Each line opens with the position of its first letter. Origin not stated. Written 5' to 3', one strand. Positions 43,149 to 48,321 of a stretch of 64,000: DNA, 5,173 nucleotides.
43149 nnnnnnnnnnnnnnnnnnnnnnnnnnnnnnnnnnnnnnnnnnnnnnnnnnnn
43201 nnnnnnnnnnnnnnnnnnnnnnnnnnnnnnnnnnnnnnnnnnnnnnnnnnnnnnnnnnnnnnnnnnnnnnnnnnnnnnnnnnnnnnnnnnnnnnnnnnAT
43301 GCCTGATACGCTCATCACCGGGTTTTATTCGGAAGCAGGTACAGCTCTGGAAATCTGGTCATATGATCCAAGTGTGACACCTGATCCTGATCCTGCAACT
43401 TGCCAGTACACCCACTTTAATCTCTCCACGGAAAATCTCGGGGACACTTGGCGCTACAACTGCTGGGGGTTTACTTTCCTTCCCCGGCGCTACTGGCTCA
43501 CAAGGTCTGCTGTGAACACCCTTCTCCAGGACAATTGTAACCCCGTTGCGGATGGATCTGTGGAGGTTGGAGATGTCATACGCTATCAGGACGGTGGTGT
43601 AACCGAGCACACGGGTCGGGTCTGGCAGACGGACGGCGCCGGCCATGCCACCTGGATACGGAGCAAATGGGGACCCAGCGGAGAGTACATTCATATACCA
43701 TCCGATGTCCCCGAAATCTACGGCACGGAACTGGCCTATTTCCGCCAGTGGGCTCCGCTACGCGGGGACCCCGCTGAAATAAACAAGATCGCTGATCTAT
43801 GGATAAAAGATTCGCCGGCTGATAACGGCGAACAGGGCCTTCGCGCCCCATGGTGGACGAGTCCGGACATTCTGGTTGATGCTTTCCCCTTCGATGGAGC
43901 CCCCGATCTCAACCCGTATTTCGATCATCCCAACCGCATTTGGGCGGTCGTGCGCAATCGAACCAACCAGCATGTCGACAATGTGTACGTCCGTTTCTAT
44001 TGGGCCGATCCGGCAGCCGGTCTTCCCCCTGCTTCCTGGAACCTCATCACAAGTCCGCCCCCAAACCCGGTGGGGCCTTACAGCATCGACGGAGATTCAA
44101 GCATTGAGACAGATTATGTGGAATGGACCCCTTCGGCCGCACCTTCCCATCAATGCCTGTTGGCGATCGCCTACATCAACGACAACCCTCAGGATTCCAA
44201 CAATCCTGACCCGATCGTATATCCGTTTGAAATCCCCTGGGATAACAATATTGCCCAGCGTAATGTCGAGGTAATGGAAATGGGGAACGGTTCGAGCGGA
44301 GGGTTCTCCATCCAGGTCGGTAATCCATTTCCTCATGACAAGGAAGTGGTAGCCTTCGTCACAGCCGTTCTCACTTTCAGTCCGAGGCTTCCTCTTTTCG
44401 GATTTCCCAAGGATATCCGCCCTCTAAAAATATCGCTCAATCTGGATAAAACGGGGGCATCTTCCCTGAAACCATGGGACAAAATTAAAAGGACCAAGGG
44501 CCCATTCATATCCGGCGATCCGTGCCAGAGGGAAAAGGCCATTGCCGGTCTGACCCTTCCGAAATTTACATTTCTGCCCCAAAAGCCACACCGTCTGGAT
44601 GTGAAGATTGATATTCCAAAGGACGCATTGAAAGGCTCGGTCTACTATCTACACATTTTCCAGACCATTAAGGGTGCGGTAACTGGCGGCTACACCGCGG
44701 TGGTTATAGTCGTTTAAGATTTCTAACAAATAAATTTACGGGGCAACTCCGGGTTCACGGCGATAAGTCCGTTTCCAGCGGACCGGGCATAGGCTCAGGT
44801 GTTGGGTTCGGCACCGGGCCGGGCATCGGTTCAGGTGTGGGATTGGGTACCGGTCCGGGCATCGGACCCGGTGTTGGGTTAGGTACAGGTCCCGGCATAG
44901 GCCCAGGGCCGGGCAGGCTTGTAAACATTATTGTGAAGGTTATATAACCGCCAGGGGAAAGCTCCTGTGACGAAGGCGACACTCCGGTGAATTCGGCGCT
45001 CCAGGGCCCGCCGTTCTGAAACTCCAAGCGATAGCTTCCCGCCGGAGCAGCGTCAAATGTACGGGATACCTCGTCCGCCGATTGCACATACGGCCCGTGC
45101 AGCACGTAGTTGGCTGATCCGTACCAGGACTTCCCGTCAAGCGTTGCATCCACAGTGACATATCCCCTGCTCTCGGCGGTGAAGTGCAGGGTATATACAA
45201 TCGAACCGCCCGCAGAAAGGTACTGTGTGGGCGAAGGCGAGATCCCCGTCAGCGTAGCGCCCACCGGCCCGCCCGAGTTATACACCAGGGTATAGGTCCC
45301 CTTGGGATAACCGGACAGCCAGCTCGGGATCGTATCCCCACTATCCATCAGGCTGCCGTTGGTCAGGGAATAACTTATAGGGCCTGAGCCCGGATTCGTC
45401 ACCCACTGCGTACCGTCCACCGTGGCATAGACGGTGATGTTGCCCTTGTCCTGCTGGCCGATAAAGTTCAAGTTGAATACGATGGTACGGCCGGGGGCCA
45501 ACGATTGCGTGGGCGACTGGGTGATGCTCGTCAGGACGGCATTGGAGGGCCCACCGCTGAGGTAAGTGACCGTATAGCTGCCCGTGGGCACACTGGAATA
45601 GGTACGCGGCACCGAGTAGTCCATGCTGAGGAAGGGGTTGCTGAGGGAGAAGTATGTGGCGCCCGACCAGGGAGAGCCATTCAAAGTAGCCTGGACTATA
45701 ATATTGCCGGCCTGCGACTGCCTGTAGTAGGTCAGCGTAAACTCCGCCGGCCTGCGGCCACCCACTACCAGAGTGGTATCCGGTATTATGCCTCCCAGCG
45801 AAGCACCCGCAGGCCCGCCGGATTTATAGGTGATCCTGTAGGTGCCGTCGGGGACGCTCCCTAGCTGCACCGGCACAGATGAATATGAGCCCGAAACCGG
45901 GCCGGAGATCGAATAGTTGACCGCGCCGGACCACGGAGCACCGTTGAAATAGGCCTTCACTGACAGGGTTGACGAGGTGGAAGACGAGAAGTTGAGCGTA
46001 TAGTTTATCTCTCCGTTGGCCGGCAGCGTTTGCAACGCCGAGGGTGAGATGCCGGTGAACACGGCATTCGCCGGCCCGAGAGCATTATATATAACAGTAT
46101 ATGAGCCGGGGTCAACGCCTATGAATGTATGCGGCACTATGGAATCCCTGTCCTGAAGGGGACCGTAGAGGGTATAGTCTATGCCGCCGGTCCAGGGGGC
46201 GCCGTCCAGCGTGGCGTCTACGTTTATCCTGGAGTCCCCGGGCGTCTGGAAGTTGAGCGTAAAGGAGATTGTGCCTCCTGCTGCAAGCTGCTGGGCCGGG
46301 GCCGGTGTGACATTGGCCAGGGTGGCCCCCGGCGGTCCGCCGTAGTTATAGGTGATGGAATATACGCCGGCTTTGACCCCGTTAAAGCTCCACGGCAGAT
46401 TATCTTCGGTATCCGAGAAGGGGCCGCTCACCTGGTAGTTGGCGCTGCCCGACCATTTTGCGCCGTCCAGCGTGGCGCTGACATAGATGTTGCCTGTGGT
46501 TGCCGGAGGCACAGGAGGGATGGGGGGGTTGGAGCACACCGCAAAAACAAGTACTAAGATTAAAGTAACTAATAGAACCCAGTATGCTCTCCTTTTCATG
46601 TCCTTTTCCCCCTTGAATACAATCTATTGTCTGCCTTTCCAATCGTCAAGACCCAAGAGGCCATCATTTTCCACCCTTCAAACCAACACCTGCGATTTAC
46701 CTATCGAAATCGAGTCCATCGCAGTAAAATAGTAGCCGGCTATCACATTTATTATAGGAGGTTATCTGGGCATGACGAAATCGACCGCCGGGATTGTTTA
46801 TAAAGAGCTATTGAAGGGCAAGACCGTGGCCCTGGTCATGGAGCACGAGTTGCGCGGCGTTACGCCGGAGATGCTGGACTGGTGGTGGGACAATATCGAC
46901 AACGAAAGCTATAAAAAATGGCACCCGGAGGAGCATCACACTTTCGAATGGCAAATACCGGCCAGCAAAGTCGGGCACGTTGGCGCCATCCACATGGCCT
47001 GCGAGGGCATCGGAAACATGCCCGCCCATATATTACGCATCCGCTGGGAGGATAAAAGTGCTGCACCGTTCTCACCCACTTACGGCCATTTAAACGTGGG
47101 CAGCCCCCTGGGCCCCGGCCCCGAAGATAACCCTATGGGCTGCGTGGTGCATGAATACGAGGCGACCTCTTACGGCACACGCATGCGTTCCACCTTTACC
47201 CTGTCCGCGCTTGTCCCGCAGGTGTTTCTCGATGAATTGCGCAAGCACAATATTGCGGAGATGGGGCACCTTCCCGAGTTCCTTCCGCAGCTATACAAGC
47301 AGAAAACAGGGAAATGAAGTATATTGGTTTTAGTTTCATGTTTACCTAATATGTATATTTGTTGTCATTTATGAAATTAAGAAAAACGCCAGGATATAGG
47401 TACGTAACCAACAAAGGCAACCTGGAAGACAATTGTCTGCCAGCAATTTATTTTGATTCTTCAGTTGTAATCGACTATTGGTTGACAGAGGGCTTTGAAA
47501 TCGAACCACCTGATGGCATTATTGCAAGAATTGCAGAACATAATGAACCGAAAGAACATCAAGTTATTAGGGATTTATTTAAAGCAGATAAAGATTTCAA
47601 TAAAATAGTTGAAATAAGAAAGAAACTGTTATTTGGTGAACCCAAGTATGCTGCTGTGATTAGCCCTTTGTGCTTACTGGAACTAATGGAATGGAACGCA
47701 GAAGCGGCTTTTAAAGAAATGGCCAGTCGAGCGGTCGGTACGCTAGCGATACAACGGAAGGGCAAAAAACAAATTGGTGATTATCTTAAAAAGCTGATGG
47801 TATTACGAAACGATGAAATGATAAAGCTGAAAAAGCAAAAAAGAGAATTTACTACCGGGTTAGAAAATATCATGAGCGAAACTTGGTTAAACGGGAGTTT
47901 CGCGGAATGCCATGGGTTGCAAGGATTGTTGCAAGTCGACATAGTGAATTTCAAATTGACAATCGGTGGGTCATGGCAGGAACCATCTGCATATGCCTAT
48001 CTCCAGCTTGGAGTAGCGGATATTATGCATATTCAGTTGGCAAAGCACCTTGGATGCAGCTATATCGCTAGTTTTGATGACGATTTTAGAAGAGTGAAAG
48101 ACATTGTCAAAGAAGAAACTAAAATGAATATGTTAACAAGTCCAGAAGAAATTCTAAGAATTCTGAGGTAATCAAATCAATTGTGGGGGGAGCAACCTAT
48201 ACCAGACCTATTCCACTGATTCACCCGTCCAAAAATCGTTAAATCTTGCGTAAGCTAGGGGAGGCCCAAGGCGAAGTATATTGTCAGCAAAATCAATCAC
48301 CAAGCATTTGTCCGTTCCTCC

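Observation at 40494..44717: Four-gene operon encoding a signal-peptide-less legumain-like (clan CD) peptidase plus an unrecognised Cys-His domain protein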

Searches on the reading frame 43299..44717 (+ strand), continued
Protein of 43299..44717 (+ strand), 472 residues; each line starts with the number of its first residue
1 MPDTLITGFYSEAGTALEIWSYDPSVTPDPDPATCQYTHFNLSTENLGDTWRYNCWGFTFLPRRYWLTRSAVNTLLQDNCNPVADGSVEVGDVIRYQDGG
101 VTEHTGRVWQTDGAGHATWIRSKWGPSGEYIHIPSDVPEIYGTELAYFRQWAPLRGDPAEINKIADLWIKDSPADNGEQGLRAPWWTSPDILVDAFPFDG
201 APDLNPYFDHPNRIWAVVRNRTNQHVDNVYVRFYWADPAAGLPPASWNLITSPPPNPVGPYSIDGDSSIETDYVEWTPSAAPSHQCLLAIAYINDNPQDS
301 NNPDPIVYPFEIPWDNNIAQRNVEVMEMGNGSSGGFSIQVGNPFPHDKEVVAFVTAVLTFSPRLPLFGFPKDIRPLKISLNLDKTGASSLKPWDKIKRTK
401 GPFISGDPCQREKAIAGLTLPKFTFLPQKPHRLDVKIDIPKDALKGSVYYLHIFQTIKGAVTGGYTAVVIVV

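Call 78: fold_search(model_id=the predicted structure, library=viral)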
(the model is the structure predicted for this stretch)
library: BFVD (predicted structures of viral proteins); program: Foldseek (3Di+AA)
matches with E <= 10: 1339; with E <= 0.001: 15
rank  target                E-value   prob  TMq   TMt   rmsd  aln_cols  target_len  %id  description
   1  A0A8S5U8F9            8.4e-06  0.97  0.14  0.17  20.2       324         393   10  Clumping factor [Siphoviridae sp. ct9j27]
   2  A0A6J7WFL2            4.6e-05  0.44  0.13  0.08  61.2       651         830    8  Tip attachment protein J [uncultured Caudovirales phage]
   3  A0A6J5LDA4            1.0e-04  0.25  0.13  0.10  33.8       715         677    8  SprB repeat [uncultured Caudovirales phage]
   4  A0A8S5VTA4            1.1e-04  0.63  0.15  0.09  28.5       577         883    8  (no name in the UniProt tables at hand)
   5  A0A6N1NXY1            1.5e-04  0.93  0.18  0.09  22.5       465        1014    9  DUF11 domain-containing protein [Tupanvirus soda lake]
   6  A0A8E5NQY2            1.7e-04  0.57  0.13  0.07  23.4       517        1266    9  (no name in the UniProt tables at hand)
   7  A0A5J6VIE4            2.6e-04  0.97  0.14  0.07  16.3       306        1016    9  Uncharacterized protein [Megaviridae environmental sample]
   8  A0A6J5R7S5            3.2e-04  0.99  0.17  0.12  21.0       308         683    7  Peptidase S8/S53 domain containing protein [uncultured Caudovirales phage]
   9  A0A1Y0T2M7            3.8e-04  0.82  0.14  0.08  23.1       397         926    9  Glycoside hydrolase family 5 domain-containing protein [Pseudomonas phage Skulduggery]
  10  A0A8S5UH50            6.1e-04  0.75  0.16  0.07  25.4       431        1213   13  PA14 domain-containing protein [Myoviridae sp. ctshb19]
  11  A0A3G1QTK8            6.7e-04  0.87  0.14  0.10  15.2       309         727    9  Putative cellulase or glycoside hydrolase [Erwinia phage phiEaP8]
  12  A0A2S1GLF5            8.8e-04  0.28  0.12  0.06  29.1       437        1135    9  (no name in the UniProt tables at hand)
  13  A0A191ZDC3            9.8e-04  0.94  0.14  0.26  17.1       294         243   10  Putative coagulation factor 5/8 domain-containing protein [Erwinia phage vB_EamP_Gutmeister]
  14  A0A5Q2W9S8            9.8e-04  0.91  0.14  0.15  22.4       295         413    8  (no name in the UniProt tables at hand)
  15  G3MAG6                9.8e-04  0.54  0.14  0.07  30.4       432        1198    8  Gp425 [Bacillus phage G]
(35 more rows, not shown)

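Call 95: find_encoding_contigs(protein=P0091, flank=7000, max_places=1)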
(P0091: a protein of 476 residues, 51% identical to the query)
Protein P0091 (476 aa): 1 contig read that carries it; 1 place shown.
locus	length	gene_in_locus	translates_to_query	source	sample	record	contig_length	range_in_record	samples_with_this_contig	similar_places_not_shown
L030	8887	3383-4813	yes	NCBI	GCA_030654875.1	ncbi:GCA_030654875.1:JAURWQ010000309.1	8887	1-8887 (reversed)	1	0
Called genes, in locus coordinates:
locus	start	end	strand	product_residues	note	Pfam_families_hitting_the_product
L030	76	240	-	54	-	-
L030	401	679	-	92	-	-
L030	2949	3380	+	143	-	-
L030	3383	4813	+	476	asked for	-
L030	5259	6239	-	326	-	PF01555:N6_N4_Mtase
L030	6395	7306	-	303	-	PF00037:Fer4 (weak), PF12837:Fer4_6 (weak), PF12838:Fer4_7 (faint), PF13237:Fer4_10, PF14697:Fer4_21 (weak), PF13187:Fer4_9 (weak), PF13484:Fer4_16 (faint), PF27217:AF_0155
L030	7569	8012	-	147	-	-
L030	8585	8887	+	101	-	?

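Call 96: find_encoding_contigs(protein=P0155, flank=7000, max_places=1)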
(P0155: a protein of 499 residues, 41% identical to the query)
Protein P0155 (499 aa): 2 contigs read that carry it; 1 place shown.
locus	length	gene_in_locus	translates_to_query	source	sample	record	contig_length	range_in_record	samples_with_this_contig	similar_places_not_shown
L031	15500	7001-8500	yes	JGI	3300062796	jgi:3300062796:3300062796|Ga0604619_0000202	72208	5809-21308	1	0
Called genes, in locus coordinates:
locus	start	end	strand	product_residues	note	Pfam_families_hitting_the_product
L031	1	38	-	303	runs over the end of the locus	-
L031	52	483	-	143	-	-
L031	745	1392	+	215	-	-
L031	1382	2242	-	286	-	-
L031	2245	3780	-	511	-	PF16683:TGase_elicitor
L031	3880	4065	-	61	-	-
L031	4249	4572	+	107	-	-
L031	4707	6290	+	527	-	-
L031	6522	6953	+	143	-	-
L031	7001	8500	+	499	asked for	-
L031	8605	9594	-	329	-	PF01370:Epimerase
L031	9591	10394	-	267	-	PF01553:Acyltransferase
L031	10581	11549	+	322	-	PF00561:Abhydrolase_1, PF12146:Hydrolase_4, PF12697:Abhydrolase_6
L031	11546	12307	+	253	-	-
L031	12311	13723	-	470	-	PF00069:Pkinase, PF07714:PK_Tyr_Ser-Thr, PF01636:APH (faint), PF03109:ABC1, PF00072:Response_reg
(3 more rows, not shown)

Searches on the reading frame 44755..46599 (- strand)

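Call 3: search_protein_families(library=pfam, proteins=[window:44755-46599:-], max_evalue=0.1)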
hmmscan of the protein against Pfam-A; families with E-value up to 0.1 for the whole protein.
window:44755-46599:- (614 aa): 8 families
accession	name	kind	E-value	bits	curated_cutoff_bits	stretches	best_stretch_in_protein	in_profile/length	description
PF08922.17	DUF1905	-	2.4e-07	31.2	24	0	92-139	14-48/81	Domain of unknown function (DUF1905)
PF07523.18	Big_3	-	5.9e-06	26.9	21.2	0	55-88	25-59/68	Bacterial Ig-like domain (group 3)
PF25549.1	DUF7927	-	0.00044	21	31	0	455-485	10-40/132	Domain of unknown function (DUF7927)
PF13620.12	CarboxypepD_reg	-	0.00065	20.4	32.3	0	158-192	41-75/82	Carboxypeptidase regulatory-like domain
PF15589.11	Imm21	-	0.0015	19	30.7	0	439-522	50-126/159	Immunity protein 21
PF00630.25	Filamin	-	0.0082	17.4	26.9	0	225-259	39-69/93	Filamin/ABP280 repeat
PF07705.17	CARDB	-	0.032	14.9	22.7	0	360-400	50-89/101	CARDB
PF03442.20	CBM_X2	-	0.089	13.3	28.9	0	184-214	54-83/83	Carbohydrate binding domain X2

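Call 5: search_protein_families(library=ncbifam, proteins=[window:44755-46599:-], max_evalue=0.1)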
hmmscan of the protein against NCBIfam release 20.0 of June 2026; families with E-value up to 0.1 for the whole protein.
window:44755-46599:- (614 aa): 2 families
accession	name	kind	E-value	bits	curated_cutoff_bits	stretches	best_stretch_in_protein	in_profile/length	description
NF037973.1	metallo_SslE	exception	0.028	11.7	3000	1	567-610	48-91/1519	lipoprotein metalloprotease SslE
NF041850.1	VI_secsys_TagV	equivalog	0.059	13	300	1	10-50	6-44/166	type VI secretion system accessory protein TagV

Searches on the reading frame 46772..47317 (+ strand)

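Call 51: search_protein_families(library=pfam, proteins=[window:46772-47317:+], max_evalue=0.001)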
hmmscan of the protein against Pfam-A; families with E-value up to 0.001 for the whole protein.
window:46772-47317:+ (181 aa): 1 family
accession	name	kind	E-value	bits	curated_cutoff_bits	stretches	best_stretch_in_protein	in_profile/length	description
PF18089.7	DAPG_hydrolase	-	1.9e-13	50.9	22.7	1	10-145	22-170/223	DAPG hydrolase PhiG domain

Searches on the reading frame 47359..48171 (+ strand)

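Call 4: search_protein_families(library=padloc, proteins=[window:47359-48171:+], max_evalue=0.1)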
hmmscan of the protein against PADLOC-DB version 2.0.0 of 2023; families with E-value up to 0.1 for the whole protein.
window:47359-48171:+ (270 aa): 0 families

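Call 51: search_protein_families(library=pfam, proteins=[window:47359-48171:+], max_evalue=0.001)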
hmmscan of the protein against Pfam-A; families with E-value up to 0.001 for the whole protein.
window:47359-48171:+ (270 aa): 1 family
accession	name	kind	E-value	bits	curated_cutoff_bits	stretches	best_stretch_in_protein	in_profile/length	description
PF01850.27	PIN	-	4.4e-07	31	23.6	1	209-247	81-118/120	PIN domain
